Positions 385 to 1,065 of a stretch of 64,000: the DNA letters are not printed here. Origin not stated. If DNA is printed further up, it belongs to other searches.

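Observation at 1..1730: Possible relic of a mobile replicon: DnaA box plus iteron-like repeats, an IS30-type HTH fragment and an excisionase-like HTH gene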

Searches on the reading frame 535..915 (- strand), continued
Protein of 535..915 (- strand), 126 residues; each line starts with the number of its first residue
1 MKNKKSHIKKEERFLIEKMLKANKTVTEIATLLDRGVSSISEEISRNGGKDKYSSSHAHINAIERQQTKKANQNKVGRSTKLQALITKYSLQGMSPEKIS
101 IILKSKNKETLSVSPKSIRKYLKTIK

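Call 71: search_solved_structures(query=window:535-915:-, max_evalue=1, show_alignments=2)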
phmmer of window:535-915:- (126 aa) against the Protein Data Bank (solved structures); distinct sequences matched with E-value up to 1: 8.
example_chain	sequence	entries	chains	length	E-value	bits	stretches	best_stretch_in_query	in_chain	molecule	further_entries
7ona_A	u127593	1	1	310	2.9e-06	31.3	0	36-67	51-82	SAKe6AC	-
7on6_A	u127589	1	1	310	2e-05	28.6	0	36-67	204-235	SAKe6AE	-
8pjt_A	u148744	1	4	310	0.00039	24.4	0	36-70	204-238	SAKe6DEref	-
7on8_A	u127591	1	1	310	0.00076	23.5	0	36-66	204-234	SAKe6AR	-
8pjz_A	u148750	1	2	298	0.013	19.6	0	36-70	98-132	SAKe6EEtal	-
8pju_A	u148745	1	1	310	0.026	18.6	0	34-67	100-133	SAKe6DEtal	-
6zj3_Ln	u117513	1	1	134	0.22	15.6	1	18-118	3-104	Ribosomal protein eL27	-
8vd6_A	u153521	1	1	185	0.62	14.1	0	10-47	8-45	CAP REPEAT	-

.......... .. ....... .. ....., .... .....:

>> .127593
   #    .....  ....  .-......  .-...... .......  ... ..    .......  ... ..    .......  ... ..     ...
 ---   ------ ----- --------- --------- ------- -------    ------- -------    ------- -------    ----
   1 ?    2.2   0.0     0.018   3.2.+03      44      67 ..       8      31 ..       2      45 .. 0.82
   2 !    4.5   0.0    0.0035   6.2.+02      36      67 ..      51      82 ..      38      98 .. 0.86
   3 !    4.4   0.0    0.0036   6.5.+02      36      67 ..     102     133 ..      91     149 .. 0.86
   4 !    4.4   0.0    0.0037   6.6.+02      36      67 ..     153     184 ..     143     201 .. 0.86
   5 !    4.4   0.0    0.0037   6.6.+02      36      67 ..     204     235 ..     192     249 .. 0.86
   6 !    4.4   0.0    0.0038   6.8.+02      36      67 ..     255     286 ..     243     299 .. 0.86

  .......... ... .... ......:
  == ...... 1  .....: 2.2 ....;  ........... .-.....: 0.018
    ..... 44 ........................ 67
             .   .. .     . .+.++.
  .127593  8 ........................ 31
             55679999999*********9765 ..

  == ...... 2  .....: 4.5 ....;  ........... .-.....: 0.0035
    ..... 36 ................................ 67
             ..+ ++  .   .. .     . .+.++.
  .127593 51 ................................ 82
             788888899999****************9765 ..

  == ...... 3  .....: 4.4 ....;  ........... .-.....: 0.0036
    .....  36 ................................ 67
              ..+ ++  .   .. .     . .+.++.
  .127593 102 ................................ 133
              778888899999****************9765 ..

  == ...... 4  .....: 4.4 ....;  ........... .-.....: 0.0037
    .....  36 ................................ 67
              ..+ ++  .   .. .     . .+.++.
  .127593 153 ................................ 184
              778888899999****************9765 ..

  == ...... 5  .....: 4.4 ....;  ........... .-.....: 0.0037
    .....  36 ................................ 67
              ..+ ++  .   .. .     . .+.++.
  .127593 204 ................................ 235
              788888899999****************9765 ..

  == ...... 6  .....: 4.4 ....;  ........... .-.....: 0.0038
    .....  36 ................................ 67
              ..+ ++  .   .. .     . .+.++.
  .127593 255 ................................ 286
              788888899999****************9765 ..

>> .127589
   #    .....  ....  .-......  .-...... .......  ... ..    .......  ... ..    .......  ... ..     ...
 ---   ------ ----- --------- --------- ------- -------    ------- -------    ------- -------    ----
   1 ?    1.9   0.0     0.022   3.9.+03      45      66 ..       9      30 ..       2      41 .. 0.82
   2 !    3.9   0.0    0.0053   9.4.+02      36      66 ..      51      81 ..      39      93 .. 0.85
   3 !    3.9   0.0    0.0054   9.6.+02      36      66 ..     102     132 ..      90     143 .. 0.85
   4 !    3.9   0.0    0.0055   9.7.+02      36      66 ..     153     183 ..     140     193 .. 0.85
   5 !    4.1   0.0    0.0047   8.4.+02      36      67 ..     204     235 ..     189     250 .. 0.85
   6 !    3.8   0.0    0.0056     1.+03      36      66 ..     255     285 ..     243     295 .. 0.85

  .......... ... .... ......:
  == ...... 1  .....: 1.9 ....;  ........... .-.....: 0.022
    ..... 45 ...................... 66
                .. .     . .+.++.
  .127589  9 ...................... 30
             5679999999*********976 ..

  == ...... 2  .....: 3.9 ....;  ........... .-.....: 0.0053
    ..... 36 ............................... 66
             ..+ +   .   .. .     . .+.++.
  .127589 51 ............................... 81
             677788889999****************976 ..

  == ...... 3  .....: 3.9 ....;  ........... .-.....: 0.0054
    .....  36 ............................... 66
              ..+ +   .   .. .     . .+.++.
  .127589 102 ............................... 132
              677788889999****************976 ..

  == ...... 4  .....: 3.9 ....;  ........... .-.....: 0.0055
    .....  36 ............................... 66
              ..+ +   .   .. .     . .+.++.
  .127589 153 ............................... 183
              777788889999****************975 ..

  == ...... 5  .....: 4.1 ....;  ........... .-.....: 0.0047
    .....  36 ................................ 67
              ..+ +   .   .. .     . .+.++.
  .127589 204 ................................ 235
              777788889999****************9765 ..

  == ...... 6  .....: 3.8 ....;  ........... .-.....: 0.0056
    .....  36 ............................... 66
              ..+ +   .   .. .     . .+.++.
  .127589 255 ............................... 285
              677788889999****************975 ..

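Call 91: list_cluster_members(proteins=[P0001, P0039])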
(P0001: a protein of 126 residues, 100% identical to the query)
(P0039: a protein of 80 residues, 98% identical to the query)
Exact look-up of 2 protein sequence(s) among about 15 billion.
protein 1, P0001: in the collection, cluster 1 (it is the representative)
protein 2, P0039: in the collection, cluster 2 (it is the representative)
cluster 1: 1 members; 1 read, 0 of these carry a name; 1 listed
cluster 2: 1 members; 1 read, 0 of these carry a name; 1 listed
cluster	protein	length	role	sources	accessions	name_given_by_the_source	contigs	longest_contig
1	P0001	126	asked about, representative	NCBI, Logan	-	-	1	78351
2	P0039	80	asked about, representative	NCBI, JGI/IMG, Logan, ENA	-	-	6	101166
